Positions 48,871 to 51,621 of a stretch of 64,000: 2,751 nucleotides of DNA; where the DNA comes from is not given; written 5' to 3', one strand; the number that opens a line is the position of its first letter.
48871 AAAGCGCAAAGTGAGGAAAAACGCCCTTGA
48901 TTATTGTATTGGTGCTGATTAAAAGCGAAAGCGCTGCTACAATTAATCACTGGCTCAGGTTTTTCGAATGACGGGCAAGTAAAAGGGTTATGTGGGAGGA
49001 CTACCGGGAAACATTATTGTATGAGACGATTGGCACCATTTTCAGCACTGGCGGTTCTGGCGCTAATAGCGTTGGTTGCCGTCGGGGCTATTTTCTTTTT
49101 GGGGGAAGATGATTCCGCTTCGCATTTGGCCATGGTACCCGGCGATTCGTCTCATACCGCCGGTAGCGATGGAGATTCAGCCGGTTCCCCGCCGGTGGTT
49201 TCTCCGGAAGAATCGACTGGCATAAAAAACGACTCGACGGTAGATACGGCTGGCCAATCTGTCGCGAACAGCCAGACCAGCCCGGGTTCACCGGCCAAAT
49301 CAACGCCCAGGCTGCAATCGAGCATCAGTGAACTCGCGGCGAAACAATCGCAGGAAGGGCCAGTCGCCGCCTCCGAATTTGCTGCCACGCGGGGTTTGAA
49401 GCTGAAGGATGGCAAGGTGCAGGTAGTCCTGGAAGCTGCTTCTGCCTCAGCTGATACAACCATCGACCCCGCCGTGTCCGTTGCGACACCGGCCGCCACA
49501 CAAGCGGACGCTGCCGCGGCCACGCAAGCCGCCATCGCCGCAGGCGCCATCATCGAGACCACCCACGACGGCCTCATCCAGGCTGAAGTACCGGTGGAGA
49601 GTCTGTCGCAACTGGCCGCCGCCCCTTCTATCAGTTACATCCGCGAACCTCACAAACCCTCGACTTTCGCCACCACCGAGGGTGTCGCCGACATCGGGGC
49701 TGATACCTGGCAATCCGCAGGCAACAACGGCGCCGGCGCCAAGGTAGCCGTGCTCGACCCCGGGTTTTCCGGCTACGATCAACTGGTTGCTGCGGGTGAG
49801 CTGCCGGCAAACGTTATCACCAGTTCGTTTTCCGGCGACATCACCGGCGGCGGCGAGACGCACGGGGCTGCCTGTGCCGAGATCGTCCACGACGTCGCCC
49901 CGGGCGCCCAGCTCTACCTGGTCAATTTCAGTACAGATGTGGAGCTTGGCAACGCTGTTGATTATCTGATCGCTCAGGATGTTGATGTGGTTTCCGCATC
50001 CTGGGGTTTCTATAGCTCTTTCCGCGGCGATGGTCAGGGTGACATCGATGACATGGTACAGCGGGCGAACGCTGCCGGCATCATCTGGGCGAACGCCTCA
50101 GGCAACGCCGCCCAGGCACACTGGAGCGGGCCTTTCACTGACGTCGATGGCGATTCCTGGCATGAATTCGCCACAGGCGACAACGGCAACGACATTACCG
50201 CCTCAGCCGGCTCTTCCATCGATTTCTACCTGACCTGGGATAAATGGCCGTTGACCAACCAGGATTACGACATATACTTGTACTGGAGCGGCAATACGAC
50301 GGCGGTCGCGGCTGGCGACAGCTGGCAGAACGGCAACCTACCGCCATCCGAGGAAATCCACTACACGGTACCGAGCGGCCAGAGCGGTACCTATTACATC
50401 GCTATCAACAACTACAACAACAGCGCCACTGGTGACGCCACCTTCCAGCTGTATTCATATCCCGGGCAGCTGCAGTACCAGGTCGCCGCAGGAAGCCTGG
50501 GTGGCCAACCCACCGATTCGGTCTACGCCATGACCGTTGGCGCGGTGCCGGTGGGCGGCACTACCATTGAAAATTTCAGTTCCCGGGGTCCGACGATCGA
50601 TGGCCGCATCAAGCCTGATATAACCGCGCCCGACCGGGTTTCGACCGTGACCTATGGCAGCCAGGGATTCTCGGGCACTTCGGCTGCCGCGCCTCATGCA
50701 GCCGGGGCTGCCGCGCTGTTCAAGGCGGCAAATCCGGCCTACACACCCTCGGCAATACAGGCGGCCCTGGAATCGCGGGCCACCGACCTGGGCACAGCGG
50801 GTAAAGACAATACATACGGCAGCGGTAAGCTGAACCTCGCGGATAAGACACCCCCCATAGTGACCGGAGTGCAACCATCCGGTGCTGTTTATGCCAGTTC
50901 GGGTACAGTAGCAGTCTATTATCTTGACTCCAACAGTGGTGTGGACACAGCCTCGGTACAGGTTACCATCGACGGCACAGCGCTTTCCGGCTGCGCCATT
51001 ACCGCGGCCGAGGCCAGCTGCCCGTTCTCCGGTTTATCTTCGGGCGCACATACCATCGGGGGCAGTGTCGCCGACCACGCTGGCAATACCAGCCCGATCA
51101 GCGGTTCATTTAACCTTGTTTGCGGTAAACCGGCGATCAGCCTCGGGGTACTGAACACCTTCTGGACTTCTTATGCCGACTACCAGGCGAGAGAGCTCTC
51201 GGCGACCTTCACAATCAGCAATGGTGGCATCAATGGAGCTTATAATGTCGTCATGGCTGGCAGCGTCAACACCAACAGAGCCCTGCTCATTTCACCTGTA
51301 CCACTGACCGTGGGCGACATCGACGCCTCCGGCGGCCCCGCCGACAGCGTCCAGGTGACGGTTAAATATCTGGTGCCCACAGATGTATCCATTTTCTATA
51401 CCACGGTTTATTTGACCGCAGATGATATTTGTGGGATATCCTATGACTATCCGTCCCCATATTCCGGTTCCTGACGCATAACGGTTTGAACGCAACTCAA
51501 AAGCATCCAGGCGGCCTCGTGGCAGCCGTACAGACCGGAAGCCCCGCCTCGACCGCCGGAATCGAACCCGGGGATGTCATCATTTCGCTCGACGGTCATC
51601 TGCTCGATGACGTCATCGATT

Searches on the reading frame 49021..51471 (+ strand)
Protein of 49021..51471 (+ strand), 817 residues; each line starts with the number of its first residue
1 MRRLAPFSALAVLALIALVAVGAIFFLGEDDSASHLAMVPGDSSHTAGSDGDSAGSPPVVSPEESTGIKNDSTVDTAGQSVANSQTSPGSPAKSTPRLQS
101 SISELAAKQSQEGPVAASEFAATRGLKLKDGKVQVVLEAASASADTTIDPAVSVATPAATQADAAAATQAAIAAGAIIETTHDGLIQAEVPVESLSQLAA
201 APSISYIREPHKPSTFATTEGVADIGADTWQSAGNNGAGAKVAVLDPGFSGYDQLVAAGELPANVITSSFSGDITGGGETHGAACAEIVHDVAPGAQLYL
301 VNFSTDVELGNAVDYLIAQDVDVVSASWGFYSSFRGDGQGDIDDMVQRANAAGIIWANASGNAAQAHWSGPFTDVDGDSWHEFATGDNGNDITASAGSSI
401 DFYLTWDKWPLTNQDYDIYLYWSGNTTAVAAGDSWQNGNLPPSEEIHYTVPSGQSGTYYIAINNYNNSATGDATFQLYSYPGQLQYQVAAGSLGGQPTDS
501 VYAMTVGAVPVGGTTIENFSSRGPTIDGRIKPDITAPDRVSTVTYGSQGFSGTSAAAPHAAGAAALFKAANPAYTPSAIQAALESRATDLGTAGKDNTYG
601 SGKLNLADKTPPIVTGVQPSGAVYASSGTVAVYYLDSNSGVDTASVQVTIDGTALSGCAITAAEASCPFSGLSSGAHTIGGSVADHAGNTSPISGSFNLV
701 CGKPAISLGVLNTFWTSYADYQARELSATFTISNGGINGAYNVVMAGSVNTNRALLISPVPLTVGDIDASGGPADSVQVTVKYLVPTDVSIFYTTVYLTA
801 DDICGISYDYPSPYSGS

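Call 41: search_protein_families(library=pfam, max_evalue=0.00001, proteins=[window:49021-51471:+])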
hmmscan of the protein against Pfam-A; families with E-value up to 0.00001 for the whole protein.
window:49021-51471:+ (817 aa): 1 family
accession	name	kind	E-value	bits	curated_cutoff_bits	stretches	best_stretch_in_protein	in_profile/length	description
PF00082.27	Peptidase_S8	-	9.1e-29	101.1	21.8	1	269-602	44-288/288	Subtilase family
